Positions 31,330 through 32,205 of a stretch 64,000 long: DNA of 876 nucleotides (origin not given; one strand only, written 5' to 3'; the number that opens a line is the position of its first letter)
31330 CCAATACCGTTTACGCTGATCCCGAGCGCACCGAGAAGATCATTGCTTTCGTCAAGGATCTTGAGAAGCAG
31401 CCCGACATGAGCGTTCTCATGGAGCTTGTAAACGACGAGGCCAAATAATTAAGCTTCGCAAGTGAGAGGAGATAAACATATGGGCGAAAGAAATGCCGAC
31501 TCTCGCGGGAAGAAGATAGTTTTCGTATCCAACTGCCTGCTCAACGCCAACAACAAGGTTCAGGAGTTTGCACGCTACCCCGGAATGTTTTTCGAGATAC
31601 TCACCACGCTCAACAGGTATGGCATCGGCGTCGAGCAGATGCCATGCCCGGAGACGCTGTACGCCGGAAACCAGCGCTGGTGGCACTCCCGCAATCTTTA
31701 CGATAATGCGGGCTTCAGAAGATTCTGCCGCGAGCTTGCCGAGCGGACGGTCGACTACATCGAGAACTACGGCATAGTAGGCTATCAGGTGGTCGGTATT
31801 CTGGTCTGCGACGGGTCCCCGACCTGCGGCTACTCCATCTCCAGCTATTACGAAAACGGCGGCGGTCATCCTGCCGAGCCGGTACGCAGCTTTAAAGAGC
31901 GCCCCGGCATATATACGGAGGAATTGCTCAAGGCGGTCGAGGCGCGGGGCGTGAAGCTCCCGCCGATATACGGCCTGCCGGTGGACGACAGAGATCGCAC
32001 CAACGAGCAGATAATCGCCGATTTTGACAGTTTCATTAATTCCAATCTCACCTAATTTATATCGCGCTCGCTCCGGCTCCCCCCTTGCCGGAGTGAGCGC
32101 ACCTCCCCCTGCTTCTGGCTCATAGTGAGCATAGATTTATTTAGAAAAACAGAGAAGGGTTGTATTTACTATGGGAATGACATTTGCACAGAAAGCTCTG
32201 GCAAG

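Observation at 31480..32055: TudS-like DUF523 protein embedded in the island, suggesting a thiolated or modified pyrimidine substrate, possibly a tRNA-derived 5-substituted 2-thiouracil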

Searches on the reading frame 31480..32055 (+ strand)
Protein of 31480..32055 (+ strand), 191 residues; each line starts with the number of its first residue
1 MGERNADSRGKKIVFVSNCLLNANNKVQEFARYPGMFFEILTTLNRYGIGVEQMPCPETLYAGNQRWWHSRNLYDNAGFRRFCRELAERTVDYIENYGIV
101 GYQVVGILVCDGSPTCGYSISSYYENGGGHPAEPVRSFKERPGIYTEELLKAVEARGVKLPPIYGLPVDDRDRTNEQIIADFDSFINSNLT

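Call 4: search_protein_families(library=pfam, proteins=[window:31480-32055:+], max_evalue=1)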
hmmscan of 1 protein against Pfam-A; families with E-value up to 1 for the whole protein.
window:31480-32055:+ (191 aa): 1 family
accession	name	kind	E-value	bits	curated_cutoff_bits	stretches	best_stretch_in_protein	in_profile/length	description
PF04463.17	2-thiour_desulf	-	0.065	13.7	34.7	1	101-151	89-131/141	2-thiouracil desulfurase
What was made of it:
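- On Pfam PF04463 (DUF523 / 2-thiouracil desulfurase, TudS): Call 4: E 0.065 and 13.7 bits against a gathering score of 34.7, with only residues 101-151 matched.
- Closest known: TudS thiouracil / 4-thio-UMP desulfidase. Different: About 15% identity, and below the Pfam gathering score (call 4).
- Checked: The protein is not a Pfam DUF523 member by score: PF04463 gives E 0.065 and 13.7 bits against a gathering score of 34.7 (call 4).
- The protein fails the Pfam TudS threshold (call 4).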

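Call 5: search_protein_families(library=ncbifam, proteins=[window:31480-32055:+], max_evalue=1)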
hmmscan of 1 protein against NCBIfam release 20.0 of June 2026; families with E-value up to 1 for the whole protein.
window:31480-32055:+ (191 aa): 1 family
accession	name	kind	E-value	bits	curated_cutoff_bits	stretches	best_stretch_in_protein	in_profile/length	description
NF045597.1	TudS_rel_CD3072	equivalog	4.2e-39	133.6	130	1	11-164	2-142/148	CD3072 family TudS-related putative desulfidase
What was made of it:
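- Checked: It belongs to the separate family NF045597 'TudS_rel_CD3072', with 133.6 bits against a cut-off of 130 (call 5).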

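Call 9: search_solved_structures(query=window:31480-32055:+, max_evalue=10, show_alignments=3)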
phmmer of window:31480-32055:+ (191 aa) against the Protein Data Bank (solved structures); distinct sequences matched with E-value up to 10: 9.
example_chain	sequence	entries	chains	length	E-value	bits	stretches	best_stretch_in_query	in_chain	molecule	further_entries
9d65_B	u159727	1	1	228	0.36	13.5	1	28-96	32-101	Cobalt-containing nitrile hydratase subunit beta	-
9d6j_B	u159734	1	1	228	0.69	12.5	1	28-96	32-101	Cobalt-containing nitrile hydratase subunit beta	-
1ugp_B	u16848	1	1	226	0.69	12.5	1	28-96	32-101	Cobalt-containing nitrile hydratase subunit beta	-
1ire_B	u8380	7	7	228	0.7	12.5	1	28-96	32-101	Nitrile Hydratase | Nitrile Hydratase beta subunit | Cobalt-containing nitrile hydratase subunit beta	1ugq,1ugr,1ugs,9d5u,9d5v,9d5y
9d6m_B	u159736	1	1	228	0.71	12.5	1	28-96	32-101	Cobalt-containing nitrile hydratase subunit beta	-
9d6k_B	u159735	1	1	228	0.71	12.5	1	28-96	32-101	Cobalt-containing nitrile hydratase subunit beta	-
3vyh_B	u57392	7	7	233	0.74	12.4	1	28-96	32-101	Cobalt-containing nitrile hydratase subunit beta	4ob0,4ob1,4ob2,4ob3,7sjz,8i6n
7w8m_B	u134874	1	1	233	0.74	12.4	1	28-96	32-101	Cobalt-containing nitrile hydratase subunit beta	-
7w8l_B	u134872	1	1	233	0.76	12.4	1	28-96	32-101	Cobalt-containing nitrile hydratase subunit beta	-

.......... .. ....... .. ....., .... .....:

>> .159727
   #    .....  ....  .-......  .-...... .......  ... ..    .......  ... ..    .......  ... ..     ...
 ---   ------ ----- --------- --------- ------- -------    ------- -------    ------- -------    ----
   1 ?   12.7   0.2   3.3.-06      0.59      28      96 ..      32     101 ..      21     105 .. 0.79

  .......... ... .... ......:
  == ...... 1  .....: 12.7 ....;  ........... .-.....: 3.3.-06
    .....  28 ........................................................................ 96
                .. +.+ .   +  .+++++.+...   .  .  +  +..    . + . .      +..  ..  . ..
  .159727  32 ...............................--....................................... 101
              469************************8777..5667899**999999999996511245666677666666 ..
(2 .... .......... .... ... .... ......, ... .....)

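Call 13: find_homologous_proteins(query=window:31480-32055:+, max_evalue=0.001)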
Query window:31480-32055:+ (191 aa): 233 proteins with E <= 0.001 among 290 candidates; the best 120 are listed.
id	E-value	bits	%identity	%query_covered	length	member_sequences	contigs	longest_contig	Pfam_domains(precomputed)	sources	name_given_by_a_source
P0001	1.5e-127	441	99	100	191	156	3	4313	-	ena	-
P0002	7.9e-109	380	89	97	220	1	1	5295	-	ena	-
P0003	1.7e-106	372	81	99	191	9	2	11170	-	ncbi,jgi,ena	-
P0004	1.0e-104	366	77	100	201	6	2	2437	-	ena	-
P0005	5.0e-104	364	78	99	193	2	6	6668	-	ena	-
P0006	1.8e-103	362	76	100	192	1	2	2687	-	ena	-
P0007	4.6e-99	348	74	99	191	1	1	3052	-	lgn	-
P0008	1.3e-98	346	74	100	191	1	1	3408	PF27735.1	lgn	-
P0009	4.0e-98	345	76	97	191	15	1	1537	-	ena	-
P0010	4.6e-98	344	74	100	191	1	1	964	PF27735.1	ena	-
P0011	2.0e-97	342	75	97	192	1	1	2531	-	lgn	-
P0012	2.8e-96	339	72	99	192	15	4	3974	-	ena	-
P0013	3.3e-96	338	72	100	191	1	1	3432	PF27735.1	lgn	-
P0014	5.9e-96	338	72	100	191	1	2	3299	PF27735.1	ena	-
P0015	6.7e-96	337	73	99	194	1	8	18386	-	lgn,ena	-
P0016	7.1e-96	337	72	100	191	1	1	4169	PF27735.1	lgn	-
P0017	7.2e-96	337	72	100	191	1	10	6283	PF27735.1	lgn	-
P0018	9.4e-96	337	71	100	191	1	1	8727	PF27735.1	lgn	-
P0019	1.2e-95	337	72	100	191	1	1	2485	PF27735.1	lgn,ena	-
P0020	1.5e-95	336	72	100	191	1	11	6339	PF27735.1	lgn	-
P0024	6.5e-95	334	71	100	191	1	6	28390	PF27735.1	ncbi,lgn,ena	-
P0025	6.5e-95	334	71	100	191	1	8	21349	PF27735.1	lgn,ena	-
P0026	6.5e-95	334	71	100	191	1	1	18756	PF27735.1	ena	-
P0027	1.6e-94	333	71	100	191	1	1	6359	PF27735.1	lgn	-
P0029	6.3e-94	331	71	100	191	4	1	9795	PF27735.1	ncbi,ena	-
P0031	4.2e-93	328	71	97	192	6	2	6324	PF27735.1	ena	-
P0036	3.6e-89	315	70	97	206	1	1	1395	PF27735.1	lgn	-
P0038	3.5e-86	306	66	96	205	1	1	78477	-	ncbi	ncbi:MAG: CD3072 family TudS-related putative desulfidase [Tepidanaerobacteraceae bacterium]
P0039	1.6e-83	297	66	91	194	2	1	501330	PF27735.1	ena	-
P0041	4.1e-83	296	62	99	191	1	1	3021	PF04463.18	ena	-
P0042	1.2e-82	294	64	100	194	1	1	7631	PF27735.1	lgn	-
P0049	1.2e-76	275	63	98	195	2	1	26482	PF27735.1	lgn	-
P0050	2.6e-76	273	62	100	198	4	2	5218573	PF27735.1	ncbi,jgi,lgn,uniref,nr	ncbi:CD3072 family TudS-related putative desulfidase [Sporomusa sp. KB1]|jgi:predicted secreted prot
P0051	3.6e-76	273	61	96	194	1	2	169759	PF27735.1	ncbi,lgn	ncbi:DUF523 domain-containing protein [Bacillota bacterium]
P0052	3.7e-76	273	63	95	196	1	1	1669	PF27735.1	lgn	-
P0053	1.1e-75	271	61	97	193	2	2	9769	PF27735.1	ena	-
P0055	2.0e-75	271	62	98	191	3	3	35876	PF27735.1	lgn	-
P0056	2.6e-75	270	61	100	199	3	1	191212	PF27735.1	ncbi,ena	-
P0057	4.6e-75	269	61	99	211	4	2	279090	PF27735.1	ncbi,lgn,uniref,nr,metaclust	ncbi:DUF523 domain-containing protein|uniref:Predicted secreted protein n=1 Tax=Dendrosporobacter qu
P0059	7.1e-75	269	73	80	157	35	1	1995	PF27735.1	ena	-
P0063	4.8e-74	266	63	96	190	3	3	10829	PF27735.1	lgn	-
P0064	1.8e-73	264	60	100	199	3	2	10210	PF27735.1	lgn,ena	-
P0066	2.4e-73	264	76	75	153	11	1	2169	PF27735.1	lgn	-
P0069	1.0e-72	262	59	98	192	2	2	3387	PF27735.1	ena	-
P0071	8.2e-71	256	57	100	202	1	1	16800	PF27735.1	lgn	-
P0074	1.6e-70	255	55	99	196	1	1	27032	PF27735.1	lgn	-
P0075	2.5e-70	254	56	98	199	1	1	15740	PF27735.1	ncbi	-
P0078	1.2e-69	252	58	97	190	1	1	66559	PF27735.1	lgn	-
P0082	5.9e-69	249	59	95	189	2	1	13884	PF27735.1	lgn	-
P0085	6.7e-69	249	57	95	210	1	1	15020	PF27735.1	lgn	-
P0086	1.0e-68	249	55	99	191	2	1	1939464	PF27735.1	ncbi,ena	-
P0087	1.3e-68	248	59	95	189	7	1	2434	PF27735.1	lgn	-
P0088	1.7e-68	248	54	98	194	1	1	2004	PF27735.1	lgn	-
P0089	1.7e-68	248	56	98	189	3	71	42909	PF27735.1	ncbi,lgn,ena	-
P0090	1.2e-67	245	56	98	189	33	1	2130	PF27735.1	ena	-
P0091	2.5e-67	244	57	97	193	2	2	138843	PF27735.1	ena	-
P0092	5.2e-67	243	58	98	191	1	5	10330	PF27735.1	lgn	-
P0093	1.2e-66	242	57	97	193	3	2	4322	PF04463.18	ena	-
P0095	1.9e-66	241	57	97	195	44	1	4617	PF04463.18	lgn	-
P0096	2.1e-66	241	57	97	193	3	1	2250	PF04463.18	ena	-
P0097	3.1e-66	241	56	98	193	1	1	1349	PF04463.18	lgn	-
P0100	5.3e-66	240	59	98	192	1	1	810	PF04463.18,PF27735.1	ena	-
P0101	5.9e-66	240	56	97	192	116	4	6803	PF04463.18,PF27735.1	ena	-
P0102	6.5e-66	240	55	98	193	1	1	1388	PF04463.18,PF27735.1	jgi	jgi:predicted secreted protein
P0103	7.5e-66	239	56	97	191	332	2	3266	PF04463.18,PF27735.1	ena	-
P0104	8.3e-66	239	55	98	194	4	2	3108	PF04463.18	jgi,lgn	-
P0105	8.3e-66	239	57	100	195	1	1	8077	PF27735.1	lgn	-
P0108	1.3e-65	239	56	97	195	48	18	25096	PF04463.18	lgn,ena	-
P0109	1.4e-65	238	56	98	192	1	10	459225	-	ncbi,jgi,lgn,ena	jgi:predicted secreted protein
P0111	2.8e-65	237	56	98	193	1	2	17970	PF04463.18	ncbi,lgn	-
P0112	3.1e-65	237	55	97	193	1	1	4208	PF04463.18,PF27735.1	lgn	-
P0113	5.3e-65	237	56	97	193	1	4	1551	PF04463.18,PF27735.1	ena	-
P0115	5.9e-65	236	55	97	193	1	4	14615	PF04463.18,PF27735.1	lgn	-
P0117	1.0e-64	236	56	97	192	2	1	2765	PF04463.18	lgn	-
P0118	1.1e-64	236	55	97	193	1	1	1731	PF04463.18,PF27735.1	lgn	-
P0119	1.4e-64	235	56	97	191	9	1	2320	PF04463.18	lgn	-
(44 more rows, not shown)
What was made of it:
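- On NCBIfam NF045597 (CD3072 family TudS-related putative desulfidase): NCBI gives homologues this name (call 13).
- Checked: There are 233 homologues with E down to 1e-127 (call 13).
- NF045597 cut-off met (call 5), and NCBI names homologues 'CD3072 family TudS-related putative desulfidase' (call 13).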

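Call 14: find_encoding_contigs(protein=P0050, flank=10000, max_places=2)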
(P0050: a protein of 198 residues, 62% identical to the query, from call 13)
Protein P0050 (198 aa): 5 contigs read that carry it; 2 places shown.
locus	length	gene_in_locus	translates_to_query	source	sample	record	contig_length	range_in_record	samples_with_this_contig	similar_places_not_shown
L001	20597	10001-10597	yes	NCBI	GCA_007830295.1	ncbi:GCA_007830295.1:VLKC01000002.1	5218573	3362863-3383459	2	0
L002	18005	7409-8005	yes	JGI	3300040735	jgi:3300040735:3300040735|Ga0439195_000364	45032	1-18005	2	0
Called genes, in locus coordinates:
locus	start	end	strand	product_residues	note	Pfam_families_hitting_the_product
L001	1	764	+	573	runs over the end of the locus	PF01019:G_glu_transpept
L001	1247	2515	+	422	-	PF01548:DEDD_Tnp_IS110, PF02371:Transposase_20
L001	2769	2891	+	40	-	-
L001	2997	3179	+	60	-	-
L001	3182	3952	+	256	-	PF01048:PNP_UDP_1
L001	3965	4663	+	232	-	PF00027:cNMP_binding, PF13545:HTH_Crp_2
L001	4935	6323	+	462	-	PF03972:MmgE_PrpD_N, PF19305:MmgE_PrpD_C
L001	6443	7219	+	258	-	PF00005:ABC_tran, PF13304:AAA_21 (faint), PF13401:AAA_22 (weak)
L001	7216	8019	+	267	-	PF00528:BPD_transp_1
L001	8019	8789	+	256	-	PF00528:BPD_transp_1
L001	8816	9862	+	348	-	PF09084:NMT1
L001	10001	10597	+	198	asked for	PF27735:2-thiour_desulf_put (weak)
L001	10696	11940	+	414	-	PF04389:Peptidase_M28, PF01546:Peptidase_M20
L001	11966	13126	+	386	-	PF04303:PrpF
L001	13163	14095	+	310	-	-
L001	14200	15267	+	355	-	PF02615:Ldh_2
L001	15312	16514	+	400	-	PF01180:DHO_dh, PF01207:Dus (weak), PF00037:Fer4 (faint), PF12797:Fer4_2 (faint), PF12837:Fer4_6 (faint), PF13237:Fer4_10 (weak), PF14697:Fer4_21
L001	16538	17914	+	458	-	PF01979:Amidohydro_1, PF12890:DHOase, PF07969:Amidohydro_3 (weak)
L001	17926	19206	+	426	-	PF09861:Lar_N, PF21113:LarA_C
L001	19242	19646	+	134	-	PF12637:TSCPD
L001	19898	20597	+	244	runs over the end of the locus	PF21350:Cas6_I-A, PF01881:Cas_Cas6_C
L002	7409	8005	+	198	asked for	PF27735:2-thiour_desulf_put (weak)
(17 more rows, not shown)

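Call 15: find_encoding_contigs(protein=P0038, flank=10000, max_places=2)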
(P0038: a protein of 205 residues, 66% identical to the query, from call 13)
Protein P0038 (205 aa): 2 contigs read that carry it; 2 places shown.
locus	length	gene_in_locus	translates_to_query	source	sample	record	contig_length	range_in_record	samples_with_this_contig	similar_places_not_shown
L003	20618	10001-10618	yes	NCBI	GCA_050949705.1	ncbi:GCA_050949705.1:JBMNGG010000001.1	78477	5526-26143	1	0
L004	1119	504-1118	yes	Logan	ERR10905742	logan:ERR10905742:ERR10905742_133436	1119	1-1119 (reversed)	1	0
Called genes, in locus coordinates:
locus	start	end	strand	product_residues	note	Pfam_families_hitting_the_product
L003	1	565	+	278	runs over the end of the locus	PF04303:PrpF, PF05544:Pro_racemase (faint)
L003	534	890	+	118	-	PF04303:PrpF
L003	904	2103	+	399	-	PF01180:DHO_dh, PF01207:Dus (weak), PF12837:Fer4_6 (weak), PF25160:LdpA_Fe-S-bd (faint), PF12838:Fer4_7, PF13237:Fer4_10, PF14697:Fer4_21, PF00037:Fer4 (weak), +2 more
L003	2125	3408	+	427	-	PF14691:Fer4_20, PF00070:Pyr_redox (faint), PF03486:HI0933_like (weak), PF07992:Pyr_redox_2, PF13241:NAD_binding_7 (faint), PF01593:Amino_oxidase (faint), PF13450:NAD_binding_8, PF13738:Pyr_redox_3 (faint)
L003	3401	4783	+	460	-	PF07969:Amidohydro_3 (faint), PF01979:Amidohydro_1, PF12890:DHOase (weak)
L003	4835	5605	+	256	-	PF04389:Peptidase_M28, PF01546:Peptidase_M20 (weak)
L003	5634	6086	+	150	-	PF01546:Peptidase_M20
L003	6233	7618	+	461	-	PF03972:MmgE_PrpD_N, PF19305:MmgE_PrpD_C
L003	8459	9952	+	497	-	PF00474:SSF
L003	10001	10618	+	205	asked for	-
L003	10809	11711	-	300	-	PF10646:Germane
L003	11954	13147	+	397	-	PF00753:Lactamase_B, PF19583:ODP, PF12706:Lactamase_B_2, PF00258:Flavodoxin_1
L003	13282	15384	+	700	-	PF00403:HMA, PF00122:E1-E2_ATPase, PF00702:Hydrolase, PF12710:HAD (faint), PF08282:Hydrolase_3 (faint)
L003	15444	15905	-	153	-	PF07561:DUF1540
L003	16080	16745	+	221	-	PF01791:DeoC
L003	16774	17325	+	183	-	PF02887:PK_C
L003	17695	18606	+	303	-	PF01118:Semialdhyde_dh, PF01408:GFO_IDH_MocA, PF02629:CoA_binding (weak), PF03807:F420_oxidored (weak), PF16654:DAPDH_C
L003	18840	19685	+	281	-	PF01678:DAP_epimerase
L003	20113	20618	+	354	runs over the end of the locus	PF01571:GCV_T, PF08669:GCV_T_C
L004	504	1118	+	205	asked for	?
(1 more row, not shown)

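Call 16: find_encoding_contigs(protein=P0086, flank=10000, max_places=2)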
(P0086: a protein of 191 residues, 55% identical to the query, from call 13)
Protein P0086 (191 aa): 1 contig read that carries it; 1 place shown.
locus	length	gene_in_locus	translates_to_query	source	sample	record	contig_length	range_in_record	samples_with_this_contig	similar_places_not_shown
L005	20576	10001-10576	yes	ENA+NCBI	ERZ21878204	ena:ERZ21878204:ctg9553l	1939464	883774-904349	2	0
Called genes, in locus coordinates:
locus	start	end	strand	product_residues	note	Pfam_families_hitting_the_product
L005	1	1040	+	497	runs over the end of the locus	PF14827:dCache_3, PF00990:GGDEF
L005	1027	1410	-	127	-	PF00072:Response_reg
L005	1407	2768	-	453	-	PF17149:CHASE5, PF07568:HisKA_2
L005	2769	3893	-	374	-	PF13407:Peripla_BP_4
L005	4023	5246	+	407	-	PF07690:MFS_1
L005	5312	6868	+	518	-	PF11230:YjjI-like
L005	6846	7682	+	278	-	PF13353:Fer4_12 (faint), PF04055:Radical_SAM, PF00037:Fer4 (faint), PF12837:Fer4_6 (faint), PF12838:Fer4_7 (weak), PF13187:Fer4_9 (weak), PF13237:Fer4_10 (weak)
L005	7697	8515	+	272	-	PF00756:Esterase, PF12146:Hydrolase_4 (weak)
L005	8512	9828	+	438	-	PF09861:Lar_N, PF21113:LarA_C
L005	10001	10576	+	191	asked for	PF27735:2-thiour_desulf_put (weak)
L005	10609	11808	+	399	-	PF01180:DHO_dh, PF12797:Fer4_2 (faint), PF12800:Fer4_4 (faint), PF12837:Fer4_6 (weak), PF12838:Fer4_7 (weak), PF13237:Fer4_10, PF14697:Fer4_21, PF00037:Fer4 (weak)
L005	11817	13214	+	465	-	PF01979:Amidohydro_1, PF07969:Amidohydro_3 (weak), PF12890:DHOase (faint)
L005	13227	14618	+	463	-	PF03972:MmgE_PrpD_N, PF19305:MmgE_PrpD_C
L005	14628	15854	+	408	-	PF04389:Peptidase_M28, PF01546:Peptidase_M20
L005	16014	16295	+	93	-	PF05015:HigB-like_toxin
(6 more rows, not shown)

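Call 19: find_related_loci(query=A1, collection=genome_contigs, flank=10000)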
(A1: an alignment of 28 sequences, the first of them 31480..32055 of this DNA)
Query A1 (191 aa) in genome_contigs; peptide patterns used: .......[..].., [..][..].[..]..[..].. (x = any residue, [..] = any of these).
160 stretches matched a pattern; 101 encode a relative of the query (tblastn E <= 1e-3); the best 80 are kept; 80 distinct loci.
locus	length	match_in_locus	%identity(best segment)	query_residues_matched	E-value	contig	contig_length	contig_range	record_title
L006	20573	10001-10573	99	1-191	2e-129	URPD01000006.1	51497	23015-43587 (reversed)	uncultured Clostridiales bacterium isolate UMGS1216 genome assembly, contig: NODE_436_length_51497_cov_22.027098, whole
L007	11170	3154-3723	81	1-190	3e-109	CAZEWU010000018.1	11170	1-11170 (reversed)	MAG TPA_asm: uncultured Caldisericota bacterium isolate SRP089250_co1_174 genome assembly, contig: NODE_10530_length_111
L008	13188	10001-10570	74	1-190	6e-101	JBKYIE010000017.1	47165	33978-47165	MAG: Ruthenibacterium sp. isolate C039_43 NODE_1006_length_47165_cov_10.541350, whole genome shotgun sequence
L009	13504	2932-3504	73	1-191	1e-100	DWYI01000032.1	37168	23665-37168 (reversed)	MAG TPA_asm: Candidatus Allofournierella merdavium isolate ChiBcec4-1730 ChiBcec4__C57201_L37168_SAMN08009756, whole gen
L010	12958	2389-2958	75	1-190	4e-100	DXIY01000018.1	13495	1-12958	MAG TPA_asm: Candidatus Ruthenibacterium merdipullorum isolate ChiSxjej5B17-15602 ChiSxjej5B17M5__C32388_L13495_SAMN0800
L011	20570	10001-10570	74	1-190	4e-100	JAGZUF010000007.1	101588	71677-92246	MAG: Oscillospiraceae bacterium isolate L1_007_365G1_dasL1_007_365G1_maxbin2.maxbin.026sta_sub L1_007_365G1_scaffold_172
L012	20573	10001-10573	71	1-191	1e-98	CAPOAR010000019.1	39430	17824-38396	MAG TPA_asm: uncultured Oscillospiraceae bacterium isolate MGBC104409 genome assembly, contig: MGBC104409.19, whole geno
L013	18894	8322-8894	71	1-191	9e-98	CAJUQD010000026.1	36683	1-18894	MAG TPA_asm: uncultured Oscillospiraceae bacterium isolate MGBC152423 genome assembly, contig: MGBC152423.26, whole geno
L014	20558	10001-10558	71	1-186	3e-96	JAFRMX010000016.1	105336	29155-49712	MAG: Oscillospiraceae bacterium isolate RGIG2615 Goat_Omasum-1__c467642, whole genome shotgun sequence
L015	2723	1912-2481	67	1-190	9e-95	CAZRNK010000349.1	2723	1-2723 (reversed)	MAG TPA_asm: uncultured Oscillospiraceae bacterium isolate SRP141132_co7_17 genome assembly, contig: NODE_39823_length_2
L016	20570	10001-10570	63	1-190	2e-83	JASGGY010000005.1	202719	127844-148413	MAG: Oscillospiraceae bacterium isolate 5N110 JMF-2111-06-0005.ont.bin.110_4, whole genome shotgun sequence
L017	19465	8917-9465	65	7-190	7e-82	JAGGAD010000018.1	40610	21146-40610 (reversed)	MAG: Bacillota bacterium isolate CTSoil_081 scaffold_374, whole genome shotgun sequence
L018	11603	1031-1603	61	1-191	2e-79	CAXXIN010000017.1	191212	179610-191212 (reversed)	MAG: Negativicutes bacterium isolate 83deffcd-e23c-43a8-b56c-eeb2f7c44ec8 genome assembly, contig: contig_17, whole geno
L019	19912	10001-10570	61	1-190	1e-78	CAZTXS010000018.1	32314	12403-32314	MAG TPA_asm: uncultured Ruminococcus sp. isolate SRP222994_co1_409 genome assembly, contig: NODE_2535_length_32314_cov_1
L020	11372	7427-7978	63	7-190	2e-78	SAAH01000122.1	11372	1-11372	MAG: Clostridia bacterium isolate INTA.CYC.029 contig-100_4992, whole genome shotgun sequence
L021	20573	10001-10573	72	1-191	5e-99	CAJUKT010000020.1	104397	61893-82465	MAG TPA_asm: uncultured Oscillospiraceae bacterium isolate MGBC159253 genome assembly, contig: MGBC159253.20, whole geno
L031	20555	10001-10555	57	1-185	5e-74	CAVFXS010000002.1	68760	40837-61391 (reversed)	Bacteroidales bacterium H4 isolate H07667-L1_cleanbin_000006 genome assembly, contig: Spades_H07667-L1_contig_263, whole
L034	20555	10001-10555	57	1-185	1e-73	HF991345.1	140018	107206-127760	Clostridium sp. CAG:632 genomic scaffold, scf111, whole genome shotgun sequence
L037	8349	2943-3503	57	3-187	2e-71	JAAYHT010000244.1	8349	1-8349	MAG: Clostridiales bacterium isolate AS09scLD_400 320666_AS09, whole genome shotgun sequence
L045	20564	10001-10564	56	3-188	9e-70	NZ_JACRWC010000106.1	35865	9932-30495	Lentihominibacter faecis strain BX16 BX-16_ctg00020, whole genome shotgun sequence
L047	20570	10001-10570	56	3-190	1e-69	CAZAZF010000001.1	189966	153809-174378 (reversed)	MAG TPA_asm: uncultured Oscillospiraceae bacterium isolate SRP241326_co4_314 genome assembly, contig: NODE_74_length_189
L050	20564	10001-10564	56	3-188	2e-69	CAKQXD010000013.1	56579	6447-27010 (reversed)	MAG: uncultured Clostridia bacterium isolate REFINED_METABAT215_TOP10_CONTIGS_1500_ASSEMBLY_K77_MERGED__Hadza_MoBio_hadz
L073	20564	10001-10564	51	1-186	4e-65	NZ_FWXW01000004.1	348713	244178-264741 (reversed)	Papillibacter cinnamivorans DSM 12816, whole genome shotgun sequence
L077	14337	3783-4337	54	4-186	2e-64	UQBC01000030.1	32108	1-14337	uncultured Ruminococcaceae bacterium isolate UMGS108 genome assembly, contig: NODE_196_length_32108_cov_10.970112, whole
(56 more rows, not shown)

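Call 24: predict_structure(alignment_id=A1)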
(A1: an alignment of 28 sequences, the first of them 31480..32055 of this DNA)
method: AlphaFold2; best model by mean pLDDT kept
length: 191 residues; sequences in the alignment: 28
mean_pLDDT: 82.1   pTM: 0.81
mean pLDDT of the five models: 82.1, 80.5, 80.5, 80.4, 79.6
residues with pLDDT >= 90: 87; 70-90: 63; 50-70: 31; < 50: 10
segments of 3 or more residues with pLDDT < 50: 27-29
pLDDT, mean of each block of 10 residues (from residue 1): 63 89 55 70 92 88 55 76 95 95 94 88 70 74 94 95 87 86 94 81
secondary structure, 60 per line:
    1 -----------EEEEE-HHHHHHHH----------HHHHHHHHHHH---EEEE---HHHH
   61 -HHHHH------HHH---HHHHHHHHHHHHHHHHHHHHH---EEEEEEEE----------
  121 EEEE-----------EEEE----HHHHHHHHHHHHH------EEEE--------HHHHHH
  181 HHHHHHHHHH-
elements in order: E12-16 H18-25 H36-46 E50-53 H57-60 H62-66 H79-99 E103-110 E121-124 E136-139 H144-156 E163-166 H175-190
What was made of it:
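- The model has mean pLDDT 82 (call 24).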
